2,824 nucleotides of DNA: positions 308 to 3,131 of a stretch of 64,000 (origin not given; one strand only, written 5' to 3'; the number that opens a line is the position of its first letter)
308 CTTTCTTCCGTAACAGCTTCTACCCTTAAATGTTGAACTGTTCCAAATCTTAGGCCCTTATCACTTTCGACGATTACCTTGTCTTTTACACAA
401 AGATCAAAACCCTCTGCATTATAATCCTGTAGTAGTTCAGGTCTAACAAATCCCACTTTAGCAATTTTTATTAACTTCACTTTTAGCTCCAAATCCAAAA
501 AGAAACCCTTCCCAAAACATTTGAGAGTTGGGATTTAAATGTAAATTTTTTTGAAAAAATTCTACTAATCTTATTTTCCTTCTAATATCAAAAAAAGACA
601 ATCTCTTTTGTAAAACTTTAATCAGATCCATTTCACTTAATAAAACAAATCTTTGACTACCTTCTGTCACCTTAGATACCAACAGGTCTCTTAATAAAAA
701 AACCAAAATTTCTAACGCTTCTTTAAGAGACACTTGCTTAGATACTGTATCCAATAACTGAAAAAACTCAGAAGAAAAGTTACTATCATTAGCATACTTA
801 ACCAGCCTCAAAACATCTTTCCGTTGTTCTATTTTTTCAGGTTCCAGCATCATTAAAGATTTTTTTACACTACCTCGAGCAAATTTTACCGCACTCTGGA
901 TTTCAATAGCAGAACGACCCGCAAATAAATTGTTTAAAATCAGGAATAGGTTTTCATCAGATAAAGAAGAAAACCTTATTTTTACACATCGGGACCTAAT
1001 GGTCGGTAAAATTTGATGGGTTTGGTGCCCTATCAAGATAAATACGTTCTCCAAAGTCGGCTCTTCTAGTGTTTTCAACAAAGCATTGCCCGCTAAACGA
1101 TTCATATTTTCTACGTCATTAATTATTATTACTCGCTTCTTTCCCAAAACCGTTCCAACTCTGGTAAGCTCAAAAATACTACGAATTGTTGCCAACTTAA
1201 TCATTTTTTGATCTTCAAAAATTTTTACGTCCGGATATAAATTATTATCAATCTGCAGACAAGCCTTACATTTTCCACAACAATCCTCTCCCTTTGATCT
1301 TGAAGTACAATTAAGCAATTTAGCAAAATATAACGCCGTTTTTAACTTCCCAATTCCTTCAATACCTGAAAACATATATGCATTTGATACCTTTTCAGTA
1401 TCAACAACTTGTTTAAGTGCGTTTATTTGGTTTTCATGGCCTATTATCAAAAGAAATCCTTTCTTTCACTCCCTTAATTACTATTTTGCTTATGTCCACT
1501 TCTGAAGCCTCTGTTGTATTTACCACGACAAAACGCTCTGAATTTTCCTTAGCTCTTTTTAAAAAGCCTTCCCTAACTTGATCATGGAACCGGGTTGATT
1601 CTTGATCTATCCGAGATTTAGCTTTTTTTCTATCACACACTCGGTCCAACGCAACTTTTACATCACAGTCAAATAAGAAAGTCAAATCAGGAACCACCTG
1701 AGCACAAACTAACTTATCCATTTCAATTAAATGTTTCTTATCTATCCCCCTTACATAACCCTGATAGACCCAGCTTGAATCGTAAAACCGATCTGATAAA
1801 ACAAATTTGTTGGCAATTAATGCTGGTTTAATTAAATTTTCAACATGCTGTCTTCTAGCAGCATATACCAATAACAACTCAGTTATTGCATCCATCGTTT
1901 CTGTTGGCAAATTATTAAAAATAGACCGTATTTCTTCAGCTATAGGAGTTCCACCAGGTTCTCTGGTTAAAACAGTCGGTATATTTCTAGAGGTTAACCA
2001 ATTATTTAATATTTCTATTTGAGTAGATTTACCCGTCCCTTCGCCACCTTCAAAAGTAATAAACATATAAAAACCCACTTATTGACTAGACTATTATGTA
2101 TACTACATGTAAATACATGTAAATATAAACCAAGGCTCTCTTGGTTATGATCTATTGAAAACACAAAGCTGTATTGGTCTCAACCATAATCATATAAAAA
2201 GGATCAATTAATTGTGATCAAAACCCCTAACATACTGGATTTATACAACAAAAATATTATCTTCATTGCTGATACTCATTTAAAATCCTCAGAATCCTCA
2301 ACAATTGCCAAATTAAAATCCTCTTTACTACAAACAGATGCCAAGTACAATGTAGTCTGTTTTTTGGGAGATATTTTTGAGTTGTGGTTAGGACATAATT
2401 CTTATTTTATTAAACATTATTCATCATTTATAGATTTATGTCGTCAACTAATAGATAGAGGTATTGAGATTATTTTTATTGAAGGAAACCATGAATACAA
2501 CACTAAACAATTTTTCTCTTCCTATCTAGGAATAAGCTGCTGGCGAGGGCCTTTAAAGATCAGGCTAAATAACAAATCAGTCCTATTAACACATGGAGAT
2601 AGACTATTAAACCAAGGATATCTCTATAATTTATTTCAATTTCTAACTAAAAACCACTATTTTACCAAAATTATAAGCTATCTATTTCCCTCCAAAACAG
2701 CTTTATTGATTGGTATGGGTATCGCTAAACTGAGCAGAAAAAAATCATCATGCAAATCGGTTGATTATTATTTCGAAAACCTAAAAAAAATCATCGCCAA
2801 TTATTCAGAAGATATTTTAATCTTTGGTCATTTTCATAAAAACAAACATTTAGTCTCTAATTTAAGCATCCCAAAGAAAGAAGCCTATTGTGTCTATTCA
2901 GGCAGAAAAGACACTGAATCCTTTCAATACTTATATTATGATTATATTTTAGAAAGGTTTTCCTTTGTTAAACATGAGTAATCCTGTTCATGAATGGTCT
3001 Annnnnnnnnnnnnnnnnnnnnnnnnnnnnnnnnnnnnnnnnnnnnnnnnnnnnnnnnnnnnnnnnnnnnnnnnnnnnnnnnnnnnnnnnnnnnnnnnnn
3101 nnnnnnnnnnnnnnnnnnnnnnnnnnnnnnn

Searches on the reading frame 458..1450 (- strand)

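Call 16: search_protein_families(library=ncbifam, proteins=[window:458-1450:-], max_evalue=0.00001)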
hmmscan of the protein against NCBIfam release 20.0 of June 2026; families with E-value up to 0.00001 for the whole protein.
window:458-1450:- (330 aa): 60 families (the best 25 are shown)
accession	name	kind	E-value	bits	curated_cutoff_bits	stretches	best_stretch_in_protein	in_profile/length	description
TIGR00678.1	holB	equivalog_domain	8.4e-49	165.7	180.6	1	10-197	2-187/188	DNA polymerase III subunit delta'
NF004310.0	PRK05707.1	equivalog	1.7e-45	155.9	280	1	10-318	10-319/328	DNA polymerase III subunit delta'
NF005972.1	PRK08058.1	equivalog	3.5e-43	148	340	1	10-306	15-309/328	DNA polymerase III subunit delta'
TIGR02397.1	dnaX_nterm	equivalog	6.9e-41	140.7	250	1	2-207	16-224/355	DNA polymerase III subunit gamma/tau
NF011514.0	PRK14953.1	equivalog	7.7e-37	127.3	536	1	2-175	18-190/488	DNA polymerase III subunits gamma and tau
NF005638.0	PRK07399.1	subfamily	1.3e-35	122.9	230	2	81-203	104-225/317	DNA polymerase III subunit delta'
NF004046.1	PRK05563.1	equivalog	1.1e-33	117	400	1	2-181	17-195/567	DNA polymerase III subunit gamma/tau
NF004047.0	PRK05564.1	equivalog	1.1e-33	116.6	282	1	2-320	6-310/313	DNA polymerase III subunit delta'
NF005677.0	PRK07471.1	equivalog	1.2e-33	116.7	252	1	81-269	118-304/366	DNA polymerase III subunit delta'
NF011523.0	PRK14962.1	equivalog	6.1e-33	114.3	576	1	3-203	17-220/474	DNA polymerase III subunits gamma and tau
NF006586.0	PRK09112.1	equivalog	1.4e-32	113.3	308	1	2-237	25-274/351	DNA polymerase III subunit delta'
NF011524.0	PRK14963.1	equivalog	4.4e-32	111.9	601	1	2-177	16-189/647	DNA polymerase III subunits gamma and tau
NF006430.0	PRK08699.1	equivalog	6.3e-32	110.8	481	1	17-258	16-257/325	DNA polymerase III subunit delta'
NF011531.0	PRK14971.1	equivalog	2.1e-31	109.4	685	1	2-168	19-185/614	DNA polymerase III subunit gamma/tau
NF005926.0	PRK07940.1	equivalog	3.8e-31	108.8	300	1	15-224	30-235/394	DNA polymerase III subunit delta'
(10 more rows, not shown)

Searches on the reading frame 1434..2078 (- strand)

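Call 51: search_protein_families(library=pfam, proteins=[window:1434-2078:-], max_evalue=0.0001)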
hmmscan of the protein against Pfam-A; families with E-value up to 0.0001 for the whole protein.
window:1434-2078:- (214 aa): 2 families
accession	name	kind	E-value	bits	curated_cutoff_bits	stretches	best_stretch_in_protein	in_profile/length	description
PF02223.23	Thymidylate_kin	-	2.3e-45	155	27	1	9-193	1-179/185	Thymidylate kinase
PF13521.12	AAA_28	-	5.8e-09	36.8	27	1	7-170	2-144/164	AAA domain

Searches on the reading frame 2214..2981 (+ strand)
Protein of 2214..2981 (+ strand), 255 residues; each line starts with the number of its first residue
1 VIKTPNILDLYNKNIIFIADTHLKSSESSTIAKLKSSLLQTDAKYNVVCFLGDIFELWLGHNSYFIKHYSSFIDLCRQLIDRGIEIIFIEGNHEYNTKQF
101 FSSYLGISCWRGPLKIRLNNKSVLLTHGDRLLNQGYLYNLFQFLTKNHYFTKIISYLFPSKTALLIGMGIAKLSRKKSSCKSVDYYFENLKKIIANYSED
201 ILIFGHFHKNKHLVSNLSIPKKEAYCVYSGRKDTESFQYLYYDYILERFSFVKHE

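Call 51: search_protein_families(library=pfam, proteins=[window:2214-2981:+], max_evalue=0.0001)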
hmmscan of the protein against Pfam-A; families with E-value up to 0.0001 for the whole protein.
window:2214-2981:+ (255 aa): 2 families
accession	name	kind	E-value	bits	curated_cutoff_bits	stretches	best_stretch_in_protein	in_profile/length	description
PF00149.33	Metallophos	-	5.4e-11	43.7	21.5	1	14-209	2-190/191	Calcineurin-like phosphoesterase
PF12850.12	Metallophos_2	-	1.9e-05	25.2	27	0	14-131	2-91/154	Calcineurin-like phosphoesterase superfamily domain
